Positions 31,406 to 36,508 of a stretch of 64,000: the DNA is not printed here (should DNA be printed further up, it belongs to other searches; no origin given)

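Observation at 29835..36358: Two-partner secretion locus with convergent, stop-overlapping tpsB and tpsA and no toxin/immunity module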

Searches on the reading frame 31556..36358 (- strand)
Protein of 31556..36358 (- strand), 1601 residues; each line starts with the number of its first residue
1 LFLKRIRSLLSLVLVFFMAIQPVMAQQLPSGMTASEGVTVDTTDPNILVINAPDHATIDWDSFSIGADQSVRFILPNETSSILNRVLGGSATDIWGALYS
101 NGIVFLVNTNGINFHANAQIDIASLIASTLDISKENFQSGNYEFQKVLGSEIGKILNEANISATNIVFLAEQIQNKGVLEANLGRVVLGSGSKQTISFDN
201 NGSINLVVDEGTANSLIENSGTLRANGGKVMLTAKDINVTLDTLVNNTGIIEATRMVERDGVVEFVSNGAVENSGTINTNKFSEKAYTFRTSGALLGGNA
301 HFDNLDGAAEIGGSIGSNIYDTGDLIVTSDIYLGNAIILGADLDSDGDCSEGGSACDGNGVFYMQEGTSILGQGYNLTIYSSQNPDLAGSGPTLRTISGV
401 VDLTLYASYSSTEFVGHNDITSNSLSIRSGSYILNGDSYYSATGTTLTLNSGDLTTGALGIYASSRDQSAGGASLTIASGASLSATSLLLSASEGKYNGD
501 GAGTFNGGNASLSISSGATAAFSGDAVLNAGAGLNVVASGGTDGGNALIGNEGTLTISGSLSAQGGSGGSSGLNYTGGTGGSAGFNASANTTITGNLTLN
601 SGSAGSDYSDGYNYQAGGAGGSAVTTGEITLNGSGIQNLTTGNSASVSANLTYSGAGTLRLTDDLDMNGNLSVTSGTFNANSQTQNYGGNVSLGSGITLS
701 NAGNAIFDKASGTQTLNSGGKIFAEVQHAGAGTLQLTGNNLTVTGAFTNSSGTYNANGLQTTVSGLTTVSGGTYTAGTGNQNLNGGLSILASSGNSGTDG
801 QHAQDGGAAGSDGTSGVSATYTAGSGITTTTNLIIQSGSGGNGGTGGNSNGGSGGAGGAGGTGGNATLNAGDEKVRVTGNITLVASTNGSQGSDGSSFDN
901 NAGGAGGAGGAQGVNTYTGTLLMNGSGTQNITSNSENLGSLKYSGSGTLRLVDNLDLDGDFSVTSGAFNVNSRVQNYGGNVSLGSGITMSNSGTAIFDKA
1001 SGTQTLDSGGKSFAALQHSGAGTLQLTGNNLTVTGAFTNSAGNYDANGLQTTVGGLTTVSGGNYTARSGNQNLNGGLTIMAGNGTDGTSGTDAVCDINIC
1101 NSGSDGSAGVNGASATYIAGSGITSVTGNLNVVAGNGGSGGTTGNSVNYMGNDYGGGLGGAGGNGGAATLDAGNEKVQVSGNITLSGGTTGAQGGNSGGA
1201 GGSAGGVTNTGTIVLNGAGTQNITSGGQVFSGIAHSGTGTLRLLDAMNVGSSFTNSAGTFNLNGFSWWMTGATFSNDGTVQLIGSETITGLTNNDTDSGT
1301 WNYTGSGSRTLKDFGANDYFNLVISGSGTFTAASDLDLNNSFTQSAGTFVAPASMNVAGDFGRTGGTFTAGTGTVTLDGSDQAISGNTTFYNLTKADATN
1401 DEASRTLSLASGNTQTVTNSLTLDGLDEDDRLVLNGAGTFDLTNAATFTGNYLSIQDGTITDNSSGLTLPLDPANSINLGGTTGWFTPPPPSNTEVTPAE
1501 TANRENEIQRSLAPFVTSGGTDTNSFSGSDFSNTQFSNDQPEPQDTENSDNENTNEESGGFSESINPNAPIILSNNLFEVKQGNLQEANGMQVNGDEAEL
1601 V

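Call 6: search_protein_families(library=pfam, proteins=[window:31556-36358:-], max_evalue=0.01)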
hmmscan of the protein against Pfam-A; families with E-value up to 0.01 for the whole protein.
window:31556-36358:- (1601 aa): 1 family
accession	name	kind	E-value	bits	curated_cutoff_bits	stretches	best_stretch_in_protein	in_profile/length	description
PF05860.19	TPS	-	1.9e-23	84.1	33.5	1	26-278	2-251/252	TPS secretion domain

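Call 7: search_protein_families(library=ncbifam, proteins=[window:31556-36358:-], max_evalue=0.01)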
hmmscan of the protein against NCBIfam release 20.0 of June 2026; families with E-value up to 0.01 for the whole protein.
window:31556-36358:- (1601 aa): 1 family
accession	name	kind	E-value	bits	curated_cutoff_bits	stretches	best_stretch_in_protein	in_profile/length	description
TIGR01901.1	adhes_NPXG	domain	2.3e-17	62.7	29.1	1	58-133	2-79/79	filamentous hemagglutinin N-terminal domain-containing protein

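Call 11: find_homologous_proteins(query=window:31556-36358:-)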
Query window:31556-36358:- (1601 aa): 245 proteins with E <= 0.001 among 8000 candidates; the best 120 are listed.
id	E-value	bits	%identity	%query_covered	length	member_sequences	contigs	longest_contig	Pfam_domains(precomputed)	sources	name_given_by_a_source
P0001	0.0e+0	3302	100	100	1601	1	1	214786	PF05860.20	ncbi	-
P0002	0.0e+0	2612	81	100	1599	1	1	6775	-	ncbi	-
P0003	2.3e-148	514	52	24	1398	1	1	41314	PF10282.16,PF25174.2,PF05860.20,PF21783.3,PF02239.23,PF01436.28,PF08450.19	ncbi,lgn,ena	-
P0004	5.5e-131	457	39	49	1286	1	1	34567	PF22494.4,PF10282.16,PF25174.2,PF05860.20,PF21783.3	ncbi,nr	ncbi:MAG: filamentous hemagglutinin N-terminal domain-containing protein [Candidatus Omnitrophica ba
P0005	4.5e-118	414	31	66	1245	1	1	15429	PF05860.20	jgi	-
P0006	7.0e-75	271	51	16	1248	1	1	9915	PF22494.4,PF10282.16,PF25174.2,PF05860.20,PF21783.3,PF02239.23,PF01436.28,PF08450.19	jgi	jgi:filamentous hemagglutinin family protein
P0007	3.5e-70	255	46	17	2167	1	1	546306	PF10282.16,PF25174.2,PF05860.20,PF21783.3,PF02239.23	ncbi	-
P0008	3.4e-63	232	43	25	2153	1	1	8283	PF05860.20,PF07581.18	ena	-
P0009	4.6e-52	195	28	23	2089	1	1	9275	PF05860.20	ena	-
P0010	1.9e-51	193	39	15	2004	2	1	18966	PF13018.12,PF05860.20,PF18657.7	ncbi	-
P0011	4.0e-49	185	38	15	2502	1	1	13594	PF05860.20,PF18657.7,PF07581.18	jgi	jgi:filamentous hemagglutinin family protein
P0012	9.7e-49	184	35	17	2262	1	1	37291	PF05860.20,PF18657.7,PF07581.18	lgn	-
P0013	1.4e-48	183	34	16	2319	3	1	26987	PF13018.12,PF05860.20,PF18657.7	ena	-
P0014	2.8e-44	169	38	16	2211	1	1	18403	PF05860.20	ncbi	ncbi:MAG: filamentous hemagglutinin N-terminal domain-containing protein [Candidatus Omnitrophota ba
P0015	7.4e-43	164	37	18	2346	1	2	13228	PF05860.20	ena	-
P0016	5.1e-42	162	38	17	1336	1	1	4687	PF05860.20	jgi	-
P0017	2.5e-41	159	40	16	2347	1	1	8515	PF05860.20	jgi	jgi:filamentous hemagglutinin family protein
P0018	6.8e-41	158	37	17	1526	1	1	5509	PF13229.13,PF05860.20,PF05048.20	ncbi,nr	ncbi:MAG: filamentous hemagglutinin N-terminal domain-containing protein, partial [Candidatus Omnitr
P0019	2.9e-40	156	36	18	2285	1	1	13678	PF12951.14,PF05860.20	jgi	-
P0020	3.6e-40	156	39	17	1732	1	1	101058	PF05860.20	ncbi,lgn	-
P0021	5.6e-40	155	36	20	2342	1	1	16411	PF05860.20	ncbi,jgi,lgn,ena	jgi:filamentous hemagglutinin family protein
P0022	8.5e-40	154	33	14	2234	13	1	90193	PF05860.20,PF18657.7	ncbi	ncbi:beta strand repeat-containing protein [Acetobacter sp.]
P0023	3.2e-39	152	42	14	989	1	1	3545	PF05860.20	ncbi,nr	ncbi:MAG: filamentous hemagglutinin N-terminal domain-containing protein, partial [Candidatus Omnitr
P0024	4.9e-39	152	38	17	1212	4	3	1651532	PF05342.20,PF18886.7,PF13018.12,PF05860.20,PF07581.18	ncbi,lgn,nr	ncbi:MAG: filamentous hemagglutinin N-terminal domain-containing protein [Thiobacillus sp.]|nr:filam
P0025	7.2e-39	151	37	17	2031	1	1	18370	PF13018.12,PF05860.20,PF18657.7,PF18676.7,PF07581.18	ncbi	-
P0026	7.7e-39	151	40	18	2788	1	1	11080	PF05860.20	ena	-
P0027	2.0e-38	150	32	24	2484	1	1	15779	PF05860.20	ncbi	-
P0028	2.3e-38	150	36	17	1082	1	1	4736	PF05860.20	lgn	-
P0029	2.7e-38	149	41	13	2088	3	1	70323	PF05860.20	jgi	jgi:trimeric autotransporter adhesin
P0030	3.5e-38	149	35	17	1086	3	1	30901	PF05860.20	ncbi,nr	ncbi:filamentous hemagglutinin N-terminal domain-containing protein [bacterium]|nr:filamentous hemag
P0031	7.4e-38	148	37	16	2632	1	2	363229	PF05860.20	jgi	jgi:filamentous hemagglutinin family protein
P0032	1.7e-37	147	38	16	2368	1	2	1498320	PF05860.20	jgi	jgi:filamentous hemagglutinin family protein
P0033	4.8e-37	145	37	17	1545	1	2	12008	PF05860.20,PF07581.18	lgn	-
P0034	5.8e-37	145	41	13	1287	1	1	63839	PF05860.20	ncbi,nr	ncbi:MAG: filamentous hemagglutinin N-terminal domain-containing protein [Acidiferrobacterales bacte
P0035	6.3e-37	145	39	17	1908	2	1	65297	PF05860.20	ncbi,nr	ncbi:MAG: filamentous hemagglutinin N-terminal domain-containing protein [Pseudomonadales bacterium]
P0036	1.2e-36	144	36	16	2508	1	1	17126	PF05860.20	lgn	-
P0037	2.3e-36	143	38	14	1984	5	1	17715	PF05860.20,PF00656.28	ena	-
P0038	2.6e-36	143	36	17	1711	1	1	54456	PF05860.20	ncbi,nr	ncbi:filamentous hemagglutinin N-terminal domain-containing protein [Pseudomonas moorei]|nr:filament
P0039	3.2e-36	142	39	15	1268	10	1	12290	PF05860.20,PF18657.7,PF18676.7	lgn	-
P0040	6.2e-36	142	39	13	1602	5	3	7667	PF05860.20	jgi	jgi:filamentous hemagglutinin family protein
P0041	8.2e-36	141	38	16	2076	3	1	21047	PF12951.14,PF05860.20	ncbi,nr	ncbi:MAG TPA: autotransporter-associated beta strand repeat-containing protein, partial [Candidatus 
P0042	2.1e-35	140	-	-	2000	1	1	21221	PF05860.20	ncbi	-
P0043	2.9e-35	139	37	16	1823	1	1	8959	PF13018.12,PF05860.20,PF18657.7,PF07581.18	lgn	-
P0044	3.1e-35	139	34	16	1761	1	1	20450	PF18886.7,PF05860.20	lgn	-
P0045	4.9e-35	139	41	14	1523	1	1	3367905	PF05860.20,PF18657.7,PF18676.7,PF07581.18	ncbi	ncbi:YDG domain-containing protein [Campylobacterota bacterium DY0563]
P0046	7.0e-35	138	38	14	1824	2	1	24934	PF18886.7,PF05860.20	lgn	-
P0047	1.4e-34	137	33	16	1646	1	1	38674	PF18886.7,PF05860.20,PF18676.7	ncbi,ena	-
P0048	1.5e-34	137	37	15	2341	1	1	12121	PF05860.20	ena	-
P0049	1.7e-34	137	34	17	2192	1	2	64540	PF05860.20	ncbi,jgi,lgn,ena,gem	-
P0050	2.2e-34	136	38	16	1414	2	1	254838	PF05860.20,PF24893.1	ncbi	-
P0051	2.8e-34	136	36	16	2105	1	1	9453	PF05860.20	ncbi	-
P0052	2.9e-34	136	33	17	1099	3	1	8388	PF05342.20,PF05860.20,PF18657.7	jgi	jgi:filamentous hemagglutinin family protein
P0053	3.3e-34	136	36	16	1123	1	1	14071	PF05860.20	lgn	-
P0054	5.9e-34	135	39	17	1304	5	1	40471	PF05860.20,PF18657.7,PF18676.7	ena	-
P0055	7.0e-34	135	35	17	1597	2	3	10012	PF05860.20,PF18657.7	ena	-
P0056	7.3e-34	135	36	17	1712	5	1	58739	PF05860.20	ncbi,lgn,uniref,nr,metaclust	ncbi:beta strand repeat-containing protein [Pseudomonas sp. GM60]|uniref:beta strand repeat-containi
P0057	1.1e-33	134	34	20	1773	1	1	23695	PF18886.7,PF05860.20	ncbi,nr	ncbi:MAG: filamentous hemagglutinin N-terminal domain-containing protein [Magnetospirillum sp.]|nr:f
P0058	1.3e-33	134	31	22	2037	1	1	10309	PF05860.20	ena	-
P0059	1.7e-33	133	38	14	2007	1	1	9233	PF05860.20,PF18657.7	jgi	jgi:filamentous hemagglutinin family protein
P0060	2.5e-33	133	35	16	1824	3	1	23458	PF05860.20,PF18676.7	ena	-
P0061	2.9e-33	133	35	18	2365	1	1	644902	PF13018.12,PF05860.20,PF00656.28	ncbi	-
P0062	8.3e-33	131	33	16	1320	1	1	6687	PF12951.14,PF13018.12,PF05860.20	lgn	-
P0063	8.6e-33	131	40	14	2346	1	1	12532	PF18886.7,PF05860.20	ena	-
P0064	1.3e-32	131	31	18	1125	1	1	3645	PF05860.20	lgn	-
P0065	1.5e-32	130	38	13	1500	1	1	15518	PF05860.20,PF18676.7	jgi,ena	-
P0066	1.6e-32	130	39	13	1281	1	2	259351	PF05860.20,PF07581.18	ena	-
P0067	1.7e-32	130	36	18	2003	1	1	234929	PF12951.14,PF05860.20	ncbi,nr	ncbi:MAG: autotransporter-associated beta strand repeat-containing protein [Candidatus Omnitrophica 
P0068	4.8e-32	129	34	20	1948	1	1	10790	PF18886.7,PF05860.20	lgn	-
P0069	1.1e-31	127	39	17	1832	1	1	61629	PF05860.20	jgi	jgi:filamentous hemagglutinin family protein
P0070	1.3e-31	127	39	13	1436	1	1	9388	PF05860.20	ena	-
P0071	2.1e-31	127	36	16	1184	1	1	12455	PF05860.20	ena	-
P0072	2.1e-31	127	34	18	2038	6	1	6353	PF05860.20,PF18676.7,PF18888.6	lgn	-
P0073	4.4e-31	125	35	17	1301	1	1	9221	PF05860.20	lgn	-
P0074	4.6e-31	125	35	13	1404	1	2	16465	PF18886.7,PF05860.20,PF18676.7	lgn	-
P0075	5.2e-31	125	38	18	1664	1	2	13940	PF12951.14,PF05860.20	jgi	jgi:fibronectin-binding autotransporter adhesin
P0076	8.6e-31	124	37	17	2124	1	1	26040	PF05860.20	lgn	-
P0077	8.9e-31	124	33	15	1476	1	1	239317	PF05860.20,PF18676.7,PF07581.18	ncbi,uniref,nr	ncbi:filamentous hemagglutinin N-terminal domain-containing protein [Ruegeria sp. 2012CJ41-6]|uniref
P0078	1.8e-30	123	33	17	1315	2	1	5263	PF05860.20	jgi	-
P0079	2.0e-30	123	39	15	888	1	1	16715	PF05860.20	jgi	-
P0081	2.6e-30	123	33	16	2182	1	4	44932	PF12951.14,PF00059.28,PF05860.20,PF18657.7,PF18676.7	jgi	jgi:filamentous hemagglutinin family protein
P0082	2.8e-30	123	35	17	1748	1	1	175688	PF12951.14,PF05860.20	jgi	jgi:filamentous hemagglutinin family protein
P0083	3.0e-30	123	34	13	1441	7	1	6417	PF18886.7,PF13018.12,PF05860.20,PF18676.7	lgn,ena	-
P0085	3.3e-30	123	34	13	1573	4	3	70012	PF18886.7,PF13018.12,PF05860.20,PF18676.7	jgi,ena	-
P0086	3.3e-30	123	35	16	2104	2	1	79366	PF05860.20,PF18657.7,PF07581.18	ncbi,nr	ncbi:filamentous hemagglutinin N-terminal domain-containing protein [Telmatospirillum siberiense]|nr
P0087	3.6e-30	122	-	-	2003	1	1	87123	PF05860.20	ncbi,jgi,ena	jgi:filamentous hemagglutinin family protein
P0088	3.7e-30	122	33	18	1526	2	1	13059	PF18886.7,PF05860.20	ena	-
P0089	8.2e-30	121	35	11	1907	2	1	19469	PF05860.20,PF18657.7,PF18676.7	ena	-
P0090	1.1e-29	121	32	16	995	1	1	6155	PF05860.20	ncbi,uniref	ncbi:beta strand repeat-containing protein, partial [Ideonella sp.]|uniref:beta strand repeat-contai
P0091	1.4e-29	120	32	17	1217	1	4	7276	PF13018.12,PF05860.20,PF18657.7,PF18676.7,PF07581.18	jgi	jgi:filamentous hemagglutinin family protein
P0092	1.7e-29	120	32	17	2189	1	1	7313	PF12951.14,PF13018.12,PF05860.20,PF18657.7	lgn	-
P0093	7.5e-29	118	34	17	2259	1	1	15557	PF13018.12,PF05860.20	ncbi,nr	ncbi:filamentous hemagglutinin N-terminal domain-containing protein, partial [Salmonella enterica]|n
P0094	1.5e-28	117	37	14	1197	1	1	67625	PF05860.20,PF07581.18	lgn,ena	-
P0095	1.7e-28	117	35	17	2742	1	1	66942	PF12951.14,PF05860.20,PF18657.7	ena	-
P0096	1.8e-28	117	32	16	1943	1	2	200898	PF05860.20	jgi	jgi:filamentous hemagglutinin family protein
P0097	1.9e-28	117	36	16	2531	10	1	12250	PF12951.14,PF05860.20,PF18657.7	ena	-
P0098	2.4e-28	116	33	15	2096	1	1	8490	PF12951.14,PF20080.5,PF13018.12,PF05860.20,PF18676.7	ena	-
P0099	2.9e-28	116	36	14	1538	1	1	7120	PF13018.12,PF05860.20,PF18657.7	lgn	-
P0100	2.9e-28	116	35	17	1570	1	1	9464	PF05860.20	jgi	jgi:filamentous hemagglutinin family protein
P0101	4.8e-28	115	-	-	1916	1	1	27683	PF12951.14,PF21722.5,PF05860.20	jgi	jgi:mucin-19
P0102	4.8e-28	115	33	3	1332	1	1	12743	PF05860.20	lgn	-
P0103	5.0e-28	115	36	14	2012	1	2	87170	PF05860.20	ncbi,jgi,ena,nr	ncbi:MAG: filamentous hemagglutinin N-terminal domain-containing protein [Gammaproteobacteria bacter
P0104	5.5e-28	115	-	-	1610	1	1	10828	PF05860.20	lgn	-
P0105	7.7e-28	115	34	19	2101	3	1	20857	PF05860.20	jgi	-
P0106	1.3e-27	114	32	16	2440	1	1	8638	PF18886.7,PF20080.5,PF13018.12,PF05860.20,PF18657.7,PF19077.7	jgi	jgi:filamentous hemagglutinin family protein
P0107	1.4e-27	114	35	17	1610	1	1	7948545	PF05860.20,PF18676.7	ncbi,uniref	ncbi:beta strand repeat-containing protein [Mesorhizobium cantuariense]|uniref:Beta strand repeat-co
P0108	1.4e-27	114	34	15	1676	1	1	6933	PF13018.12,PF05860.20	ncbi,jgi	jgi:filamentous hemagglutinin family protein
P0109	2.5e-27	113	31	16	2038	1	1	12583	PF13018.12,PF05860.20,PF18657.7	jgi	jgi:trimeric autotransporter adhesin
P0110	3.2e-27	113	33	16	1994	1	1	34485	PF12951.14,PF18886.7,PF05860.20,PF18657.7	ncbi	-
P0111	5.4e-27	112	31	16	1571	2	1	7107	PF05860.20,PF18657.7,PF18676.7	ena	-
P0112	7.2e-27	111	35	17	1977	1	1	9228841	PF05860.20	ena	-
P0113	7.4e-27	111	36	14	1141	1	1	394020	PF05860.20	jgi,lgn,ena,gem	-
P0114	1.1e-26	111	38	15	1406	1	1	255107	PF05860.20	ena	-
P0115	2.7e-26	110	35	17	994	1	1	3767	PF05860.20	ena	-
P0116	3.6e-26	109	31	17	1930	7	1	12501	PF12951.14,PF13018.12,PF05860.20,PF18657.7,PF18676.7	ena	-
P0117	4.0e-26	109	31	17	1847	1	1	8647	PF05860.20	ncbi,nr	ncbi:MAG: filamentous hemagglutinin N-terminal domain-containing protein, partial [Nitrosopumilus sp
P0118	5.8e-26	108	35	14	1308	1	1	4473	PF05860.20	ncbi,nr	ncbi:MAG: filamentous hemagglutinin N-terminal domain-containing protein [Methylovulum sp.]|nr:filam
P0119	5.9e-26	108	34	17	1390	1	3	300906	PF05860.20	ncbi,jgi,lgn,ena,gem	-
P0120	6.5e-26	108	35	14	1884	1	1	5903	PF05860.20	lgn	-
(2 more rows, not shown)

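Call 12: find_encoding_contigs(protein=P0002, flank=10000, max_places=3)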
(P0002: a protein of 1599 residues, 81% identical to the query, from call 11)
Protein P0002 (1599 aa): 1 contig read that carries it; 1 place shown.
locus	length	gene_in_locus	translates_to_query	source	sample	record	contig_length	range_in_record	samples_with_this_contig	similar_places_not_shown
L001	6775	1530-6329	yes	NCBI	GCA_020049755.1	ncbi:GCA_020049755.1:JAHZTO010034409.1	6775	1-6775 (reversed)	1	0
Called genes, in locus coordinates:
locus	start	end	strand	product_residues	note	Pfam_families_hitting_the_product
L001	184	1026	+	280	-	PF00849:PseudoU_synth_2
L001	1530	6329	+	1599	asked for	-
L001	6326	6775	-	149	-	?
